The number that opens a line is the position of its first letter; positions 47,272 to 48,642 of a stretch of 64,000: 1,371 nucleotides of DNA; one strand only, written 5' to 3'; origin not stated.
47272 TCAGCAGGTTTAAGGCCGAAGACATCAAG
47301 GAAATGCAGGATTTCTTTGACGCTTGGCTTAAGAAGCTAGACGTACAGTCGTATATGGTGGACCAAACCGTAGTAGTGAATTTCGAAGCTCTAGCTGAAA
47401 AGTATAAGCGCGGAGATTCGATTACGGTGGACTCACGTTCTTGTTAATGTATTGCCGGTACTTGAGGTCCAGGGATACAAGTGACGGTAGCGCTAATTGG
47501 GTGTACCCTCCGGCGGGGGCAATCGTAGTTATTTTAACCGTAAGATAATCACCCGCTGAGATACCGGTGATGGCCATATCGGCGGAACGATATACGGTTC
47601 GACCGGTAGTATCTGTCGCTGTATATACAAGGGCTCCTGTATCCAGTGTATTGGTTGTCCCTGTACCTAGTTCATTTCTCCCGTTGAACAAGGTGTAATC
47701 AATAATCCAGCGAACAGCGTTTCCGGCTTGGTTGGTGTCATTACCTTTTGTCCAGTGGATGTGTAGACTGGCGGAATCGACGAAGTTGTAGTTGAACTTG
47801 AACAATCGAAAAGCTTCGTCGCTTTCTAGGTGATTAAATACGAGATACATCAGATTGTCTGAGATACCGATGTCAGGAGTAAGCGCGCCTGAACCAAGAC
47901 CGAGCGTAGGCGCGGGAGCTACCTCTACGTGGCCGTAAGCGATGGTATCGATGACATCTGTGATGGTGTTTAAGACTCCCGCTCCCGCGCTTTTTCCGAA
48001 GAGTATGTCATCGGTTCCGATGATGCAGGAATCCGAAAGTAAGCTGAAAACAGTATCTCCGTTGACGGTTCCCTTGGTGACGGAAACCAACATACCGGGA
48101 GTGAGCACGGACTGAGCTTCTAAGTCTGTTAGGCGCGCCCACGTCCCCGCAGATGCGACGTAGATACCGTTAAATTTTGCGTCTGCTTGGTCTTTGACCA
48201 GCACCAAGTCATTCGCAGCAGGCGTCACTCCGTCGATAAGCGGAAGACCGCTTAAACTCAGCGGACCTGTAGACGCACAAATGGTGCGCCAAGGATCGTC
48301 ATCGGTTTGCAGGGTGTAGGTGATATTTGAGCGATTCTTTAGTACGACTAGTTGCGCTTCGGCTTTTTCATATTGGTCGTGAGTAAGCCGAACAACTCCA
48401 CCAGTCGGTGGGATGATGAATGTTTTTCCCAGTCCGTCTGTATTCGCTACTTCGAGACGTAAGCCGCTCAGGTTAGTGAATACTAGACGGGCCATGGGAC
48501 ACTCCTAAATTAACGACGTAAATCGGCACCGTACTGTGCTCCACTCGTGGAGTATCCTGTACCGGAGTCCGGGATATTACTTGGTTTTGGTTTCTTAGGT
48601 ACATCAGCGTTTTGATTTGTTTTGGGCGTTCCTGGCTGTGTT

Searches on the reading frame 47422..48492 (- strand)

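Call 56: search_protein_families(library=pfam, proteins=[window:47422-48492:-], max_evalue=0.001)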
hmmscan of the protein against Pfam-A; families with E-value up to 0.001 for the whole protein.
window:47422-48492:- (356 aa): 0 families

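Call 70: search_protein_families(library=phrogs, proteins=[window:47422-48492:-], max_evalue=0.001)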
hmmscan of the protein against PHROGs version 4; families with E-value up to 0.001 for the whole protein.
window:47422-48492:- (356 aa): 10 families
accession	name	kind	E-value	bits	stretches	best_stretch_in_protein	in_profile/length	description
phrog_17264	-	unknown function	5.6e-23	82.3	1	72-165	3-96/147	-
phrog_27782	-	unknown function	7.7e-23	82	1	71-173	171-275/644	-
phrog_11518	-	tail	3.1e-22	79.6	1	72-171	171-270/812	tail fiber protein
phrog_16867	-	unknown function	1.7e-21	77.5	1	71-200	79-210/631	-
phrog_2647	-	head and packaging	5.7e-18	66.1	1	85-173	137-228/336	head decoration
phrog_2824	-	head and packaging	1.7e-16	60.4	1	73-178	939-1045/1151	virion structural protein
phrog_24595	-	head and packaging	7.9e-16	59.3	1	77-179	56-159/325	virion structural protein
phrog_30390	-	unknown function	2.3e-14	53.8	1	86-181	549-652/766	-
phrog_14570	-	unknown function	1.2e-11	45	1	72-167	174-271/540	-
phrog_14824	-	unknown function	4e-07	29.6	1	93-165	49-118/719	-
